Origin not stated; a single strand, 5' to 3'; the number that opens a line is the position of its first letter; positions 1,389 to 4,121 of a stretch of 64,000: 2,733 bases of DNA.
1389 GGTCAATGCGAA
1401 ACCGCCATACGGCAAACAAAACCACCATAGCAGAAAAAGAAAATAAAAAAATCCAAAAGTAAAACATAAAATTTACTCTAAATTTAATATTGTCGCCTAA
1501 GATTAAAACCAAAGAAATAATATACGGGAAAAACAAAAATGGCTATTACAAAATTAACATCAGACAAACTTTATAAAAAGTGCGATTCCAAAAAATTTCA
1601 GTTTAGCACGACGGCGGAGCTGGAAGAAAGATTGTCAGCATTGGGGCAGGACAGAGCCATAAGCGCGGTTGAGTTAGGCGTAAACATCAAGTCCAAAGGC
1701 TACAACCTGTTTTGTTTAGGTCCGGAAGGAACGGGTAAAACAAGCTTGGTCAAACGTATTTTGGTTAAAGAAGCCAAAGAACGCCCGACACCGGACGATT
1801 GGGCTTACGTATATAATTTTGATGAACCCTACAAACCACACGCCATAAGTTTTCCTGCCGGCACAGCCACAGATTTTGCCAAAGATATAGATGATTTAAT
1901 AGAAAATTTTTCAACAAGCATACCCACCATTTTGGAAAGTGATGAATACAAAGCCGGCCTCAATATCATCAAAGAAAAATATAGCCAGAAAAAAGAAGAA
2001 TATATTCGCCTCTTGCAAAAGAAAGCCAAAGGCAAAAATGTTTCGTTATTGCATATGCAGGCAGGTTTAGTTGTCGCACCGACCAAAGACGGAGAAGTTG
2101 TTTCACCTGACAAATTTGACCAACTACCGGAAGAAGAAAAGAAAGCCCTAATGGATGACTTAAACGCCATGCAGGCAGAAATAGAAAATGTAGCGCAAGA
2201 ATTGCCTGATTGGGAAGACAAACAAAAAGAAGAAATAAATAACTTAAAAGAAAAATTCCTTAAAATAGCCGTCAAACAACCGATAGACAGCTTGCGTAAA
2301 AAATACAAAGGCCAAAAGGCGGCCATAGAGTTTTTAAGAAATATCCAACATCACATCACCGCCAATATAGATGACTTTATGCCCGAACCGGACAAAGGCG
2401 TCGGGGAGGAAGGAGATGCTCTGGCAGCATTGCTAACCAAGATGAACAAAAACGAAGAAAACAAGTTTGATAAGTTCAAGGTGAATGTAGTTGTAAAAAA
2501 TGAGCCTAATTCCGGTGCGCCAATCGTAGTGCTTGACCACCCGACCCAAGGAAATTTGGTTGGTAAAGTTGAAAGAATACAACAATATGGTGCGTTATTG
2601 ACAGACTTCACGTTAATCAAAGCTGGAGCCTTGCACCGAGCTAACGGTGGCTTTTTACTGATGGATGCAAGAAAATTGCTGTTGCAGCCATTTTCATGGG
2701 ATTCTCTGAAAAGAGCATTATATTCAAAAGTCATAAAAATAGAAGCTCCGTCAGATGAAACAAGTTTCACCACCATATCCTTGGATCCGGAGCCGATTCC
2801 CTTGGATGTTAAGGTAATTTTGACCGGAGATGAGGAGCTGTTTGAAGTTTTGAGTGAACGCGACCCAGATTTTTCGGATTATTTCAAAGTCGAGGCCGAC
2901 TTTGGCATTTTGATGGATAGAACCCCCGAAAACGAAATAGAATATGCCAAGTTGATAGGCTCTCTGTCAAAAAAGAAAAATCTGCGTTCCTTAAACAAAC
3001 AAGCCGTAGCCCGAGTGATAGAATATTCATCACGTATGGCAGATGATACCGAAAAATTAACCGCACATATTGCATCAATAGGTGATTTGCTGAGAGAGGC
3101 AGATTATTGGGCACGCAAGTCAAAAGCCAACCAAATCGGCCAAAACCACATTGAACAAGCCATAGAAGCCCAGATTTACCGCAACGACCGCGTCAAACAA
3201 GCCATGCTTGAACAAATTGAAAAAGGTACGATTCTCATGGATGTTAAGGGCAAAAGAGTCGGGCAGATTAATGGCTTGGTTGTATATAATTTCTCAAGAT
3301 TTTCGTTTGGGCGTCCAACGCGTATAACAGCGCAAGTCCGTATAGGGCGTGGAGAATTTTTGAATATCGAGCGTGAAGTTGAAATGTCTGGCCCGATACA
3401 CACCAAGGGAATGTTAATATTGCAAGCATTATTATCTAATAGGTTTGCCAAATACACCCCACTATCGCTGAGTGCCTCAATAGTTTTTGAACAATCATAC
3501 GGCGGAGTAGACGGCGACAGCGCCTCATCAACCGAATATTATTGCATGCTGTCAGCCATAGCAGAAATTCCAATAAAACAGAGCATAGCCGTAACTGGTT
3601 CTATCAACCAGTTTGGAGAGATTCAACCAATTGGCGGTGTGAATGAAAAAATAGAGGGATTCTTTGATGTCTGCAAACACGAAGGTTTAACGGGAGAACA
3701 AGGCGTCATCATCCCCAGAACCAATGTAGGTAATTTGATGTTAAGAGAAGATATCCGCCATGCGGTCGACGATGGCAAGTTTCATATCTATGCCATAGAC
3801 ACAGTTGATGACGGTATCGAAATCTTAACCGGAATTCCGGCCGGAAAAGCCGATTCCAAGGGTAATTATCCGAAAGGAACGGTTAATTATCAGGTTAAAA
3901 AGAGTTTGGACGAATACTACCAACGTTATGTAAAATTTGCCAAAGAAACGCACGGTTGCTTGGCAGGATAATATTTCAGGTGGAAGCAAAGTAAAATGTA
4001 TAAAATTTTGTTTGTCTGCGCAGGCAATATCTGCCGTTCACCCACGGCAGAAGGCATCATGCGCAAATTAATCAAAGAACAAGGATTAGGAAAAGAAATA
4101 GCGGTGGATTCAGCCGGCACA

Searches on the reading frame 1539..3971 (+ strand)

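Call 8: search_protein_families(library=pfam, proteins=[window:1539-3971:+], max_evalue=0.01)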
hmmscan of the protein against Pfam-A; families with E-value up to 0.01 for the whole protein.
window:1539-3971:+ (810 aa): 7 families
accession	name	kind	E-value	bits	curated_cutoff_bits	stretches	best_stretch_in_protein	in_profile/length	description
PF13654.12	AAA_32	-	1.2e-48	164.9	21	1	326-455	2-132/133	LonB-like, AAA domain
PF20436.4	LonB_AAA-LID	-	5.8e-26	90.7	22.4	1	485-548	2-65/65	Archaeal LonB, AAA+ ATPase LID domain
PF20437.3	LonC_helical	-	9e-15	54.8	24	1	87-120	1-34/34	Lon-like LonC helical domain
PF05362.19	Lon_C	-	9.9e-09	35.5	21.1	1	658-760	108-199/205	Lon protease (S16) C-terminal proteolytic domain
PF01637.24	ATPase_2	-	0.0026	18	33.2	1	57-162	23-108/225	ATPase domain predominantly from Archaea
PF13191.12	AAA_16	-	0.0064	17.4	32.6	0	55-94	25-59/167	AAA ATPase domain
PF13401.12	AAA_22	-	0.0094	16.7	27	0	54-167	5-83/130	AAA domain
